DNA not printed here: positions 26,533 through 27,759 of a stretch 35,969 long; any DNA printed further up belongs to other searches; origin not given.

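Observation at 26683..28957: Translationally coupled YqcI/YcgG - DUF1989 - membrane GT2 operon: candidate undescribed pathway linking guanidine-type N chemistry to an envelope glycosyltransferase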

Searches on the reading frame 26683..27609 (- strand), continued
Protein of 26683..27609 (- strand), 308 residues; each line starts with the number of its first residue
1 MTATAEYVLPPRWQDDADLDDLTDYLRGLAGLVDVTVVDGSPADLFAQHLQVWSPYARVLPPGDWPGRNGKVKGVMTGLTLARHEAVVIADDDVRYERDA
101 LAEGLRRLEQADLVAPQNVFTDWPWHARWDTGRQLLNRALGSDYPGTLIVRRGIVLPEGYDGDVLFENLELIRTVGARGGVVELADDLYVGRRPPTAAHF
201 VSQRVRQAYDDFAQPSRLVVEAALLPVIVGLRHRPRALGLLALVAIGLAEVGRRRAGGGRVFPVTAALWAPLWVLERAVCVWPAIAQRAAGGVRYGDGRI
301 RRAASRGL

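Call 51: search_protein_families(library=ncbifam, alignment_id=A1, max_evalue=0.1)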
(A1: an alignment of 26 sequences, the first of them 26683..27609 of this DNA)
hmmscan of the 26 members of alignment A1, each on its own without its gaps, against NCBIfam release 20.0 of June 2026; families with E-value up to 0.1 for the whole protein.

A. member 1, window:26683-27609:- (308 aa): 1 family
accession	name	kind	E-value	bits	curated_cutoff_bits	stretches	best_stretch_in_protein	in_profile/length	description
TIGR03472.1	HpnI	equivalog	0.0071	15.2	310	1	67-111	110-154/373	bacteriohopanetetrol glucosamine biosynthesis glycosyltransferase HpnI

B. families by the number of members that match (of 26 scanned): 8 families
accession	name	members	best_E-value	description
TIGR03472.1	HpnI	25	3.5e-08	bacteriohopanetetrol glucosamine biosynthesis glycosyltransferase HpnI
NF041875.1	EPS_EpsD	6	0.0014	exopolysaccharide biosynthesis glycosyltransferase EpsD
TIGR04283.1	glyco_like_mftF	5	0.00043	TIGR04283 family arsenosugar biosynthesis glycosyltransferase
NF011056.0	PRK14489.1-1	3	0.00047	bifunctional molybdenum cofactor guanylyltransferase MobA/molybdopterin-guanine dinucleotide biosynthesis adaptor protein MobB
TIGR04182.1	glyco_TIGR04182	2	0.0027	S-layer glycoprotein N-glycosyltransferase AglJ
TIGR03937.1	PgaC_IcaA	1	0.0023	poly-beta-1,6-N-acetyl-D-glucosamine synthase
TIGR02665.1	molyb_mobA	1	0.047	molybdenum cofactor guanylyltransferase MobA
NF010941.0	PRK14361.1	1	0.065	Maf-like protein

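Call 71: search_protein_representatives(alignment_id=A1)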
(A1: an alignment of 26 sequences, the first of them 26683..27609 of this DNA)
Query: 26 sequences, 319 profile positions. Proteins with E-value up to 0.001 (for the whole library): 968; up to 1e-10: 700; up to 1e-30: 290. The best 150 are listed.
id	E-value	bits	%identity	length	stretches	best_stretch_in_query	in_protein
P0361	1.1e-129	448.4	-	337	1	3-311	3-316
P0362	2.6e-129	447.2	-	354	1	3-315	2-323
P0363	2.3e-126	437.5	-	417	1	4-315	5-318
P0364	3.1e-126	437.1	-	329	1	9-315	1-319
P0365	5.6e-123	426.4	-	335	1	7-316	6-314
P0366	3.2e-121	420.6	-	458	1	3-316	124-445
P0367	1.6e-120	418.3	-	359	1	5-316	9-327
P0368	5.1e-120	416.7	-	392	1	3-261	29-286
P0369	1.2e-119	415.4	-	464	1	4-316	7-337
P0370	1.8e-119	414.9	-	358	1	6-316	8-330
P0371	6.9e-119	412.9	-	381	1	5-314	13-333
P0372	1.7e-117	408.4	-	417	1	4-315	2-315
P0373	9.5e-117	405.9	-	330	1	6-316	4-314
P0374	9.0e-115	399.4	-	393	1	6-315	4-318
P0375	7.4e-114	396.4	-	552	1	4-315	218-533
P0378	6.4e-111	386.8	-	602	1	6-316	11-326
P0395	2.1e-104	365.4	-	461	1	4-313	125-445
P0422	2.0e-82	293.2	-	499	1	39-281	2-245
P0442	5.3e-72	258.9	-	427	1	3-201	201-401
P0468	9.8e-64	231.7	-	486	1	62-234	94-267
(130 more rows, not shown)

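Call 72: search_protein_families(library=pfam, proteins=[P0375, P0378, P0366, P0369, P0395, P0442, P0363, P0372, P0422, P0468], max_evalue=0.001)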
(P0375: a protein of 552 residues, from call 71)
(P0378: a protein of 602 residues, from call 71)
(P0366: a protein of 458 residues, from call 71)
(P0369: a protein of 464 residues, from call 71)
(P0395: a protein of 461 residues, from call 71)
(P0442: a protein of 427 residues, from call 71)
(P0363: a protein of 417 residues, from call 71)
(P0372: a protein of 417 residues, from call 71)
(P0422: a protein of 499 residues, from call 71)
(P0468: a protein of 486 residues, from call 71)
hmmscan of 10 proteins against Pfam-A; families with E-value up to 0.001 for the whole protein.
P0375 (552 aa): 5 families
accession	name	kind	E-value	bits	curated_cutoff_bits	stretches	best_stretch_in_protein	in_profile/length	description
PF14518.11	Haem_oxygenas_2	-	1.1e-41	143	28.9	1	11-170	1-158/177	Iron-containing redox enzyme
PF13641.12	Glyco_tranf_2_3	-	1.9e-10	41.6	27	1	281-424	68-223/230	Glycosyltransferase like family 2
PF13506.12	Glyco_transf_21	-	6.4e-05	22.9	21.7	1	280-328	11-61/174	Glycosyl transferase family 21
PF13632.12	Glyco_trans_2_3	-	0.00022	21.6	27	0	304-427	3-142/198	Glycosyl transferase family group 2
PF00535.33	Glycos_transf_2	-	0.00026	21.4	23.3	1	284-335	63-116/168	Glycosyl transferase family 2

P0378 (602 aa): 1 family
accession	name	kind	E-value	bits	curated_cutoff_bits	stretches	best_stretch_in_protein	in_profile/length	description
PF08892.16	YqcI_YcgG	-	3e-55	187.7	27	1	393-593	6-211/211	YqcI/YcgG family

P0366 (458 aa): 3 families
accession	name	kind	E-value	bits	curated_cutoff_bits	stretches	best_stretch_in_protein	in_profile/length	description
PF13641.12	Glyco_tranf_2_3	-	3.3e-08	34.3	27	1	166-335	43-227/230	Glycosyltransferase like family 2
PF13506.12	Glyco_transf_21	-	0.00013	21.9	21.7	1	188-237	13-64/174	Glycosyl transferase family 21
PF00535.33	Glycos_transf_2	-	0.0004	20.8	23.3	1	151-273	24-155/168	Glycosyl transferase family 2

P0369 (464 aa): 0 families

P0395 (461 aa): 3 families
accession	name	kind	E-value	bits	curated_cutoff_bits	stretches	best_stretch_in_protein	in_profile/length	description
PF13632.12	Glyco_trans_2_3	-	3.4e-08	34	27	1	219-367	2-164/198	Glycosyl transferase family group 2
PF13641.12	Glyco_tranf_2_3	-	3.6e-07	30.9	27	0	282-340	166-227/230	Glycosyltransferase like family 2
PF13506.12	Glyco_transf_21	-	9.6e-07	28.9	21.7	1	194-246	9-63/174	Glycosyl transferase family 21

P0442 (427 aa): 1 family
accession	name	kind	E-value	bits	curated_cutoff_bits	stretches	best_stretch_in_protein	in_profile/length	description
PF20256.3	MoCoBD_2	-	1.2e-24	87.8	27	1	24-116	192-283/283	Molybdopterin cofactor-binding domain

P0363 (417 aa): 1 family
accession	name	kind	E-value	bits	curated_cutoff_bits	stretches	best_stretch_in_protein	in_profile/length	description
PF13506.12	Glyco_transf_21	-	0.00046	20.1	21.7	0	64-116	9-63/174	Glycosyl transferase family 21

P0372 (417 aa): 3 families
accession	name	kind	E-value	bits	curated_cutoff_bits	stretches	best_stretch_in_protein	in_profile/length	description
PF13506.12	Glyco_transf_21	-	1.1e-06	28.6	21.7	1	61-110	10-59/174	Glycosyl transferase family 21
PF13641.12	Glyco_tranf_2_3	-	1.8e-06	28.5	27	1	42-206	46-223/230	Glycosyltransferase like family 2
PF00535.33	Glycos_transf_2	-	6.7e-05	23.3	23.3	1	28-131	25-130/168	Glycosyl transferase family 2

P0422 (499 aa): 3 families
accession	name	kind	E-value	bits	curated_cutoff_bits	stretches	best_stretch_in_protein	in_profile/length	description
PF13641.12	Glyco_tranf_2_3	-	2e-05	25.2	27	1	6-175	44-229/230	Glycosyltransferase like family 2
PF00535.33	Glycos_transf_2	-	2.7e-05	24.6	23.3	1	27-98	57-131/168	Glycosyl transferase family 2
PF13506.12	Glyco_transf_21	-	3.5e-05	23.8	21.7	1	28-81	11-66/174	Glycosyl transferase family 21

P0468 (486 aa): 1 family
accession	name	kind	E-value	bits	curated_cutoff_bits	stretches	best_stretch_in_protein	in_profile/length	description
PF13506.12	Glyco_transf_21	-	0.00034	20.6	21.7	0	108-147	22-63/174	Glycosyl transferase family 21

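Call 73: find_encoding_contigs(protein=P0378, flank=5000, max_places=3)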
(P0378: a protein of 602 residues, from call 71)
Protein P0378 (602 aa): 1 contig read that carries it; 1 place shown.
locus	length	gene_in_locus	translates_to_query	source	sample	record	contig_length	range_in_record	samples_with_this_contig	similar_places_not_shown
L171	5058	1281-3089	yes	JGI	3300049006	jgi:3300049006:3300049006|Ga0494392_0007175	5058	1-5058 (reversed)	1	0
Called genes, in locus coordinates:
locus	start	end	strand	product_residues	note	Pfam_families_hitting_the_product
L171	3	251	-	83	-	?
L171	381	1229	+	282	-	PF00254:FKBP_C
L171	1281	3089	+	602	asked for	PF08892:YqcI_YcgG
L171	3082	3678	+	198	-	PF09347:DUF1989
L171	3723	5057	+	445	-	?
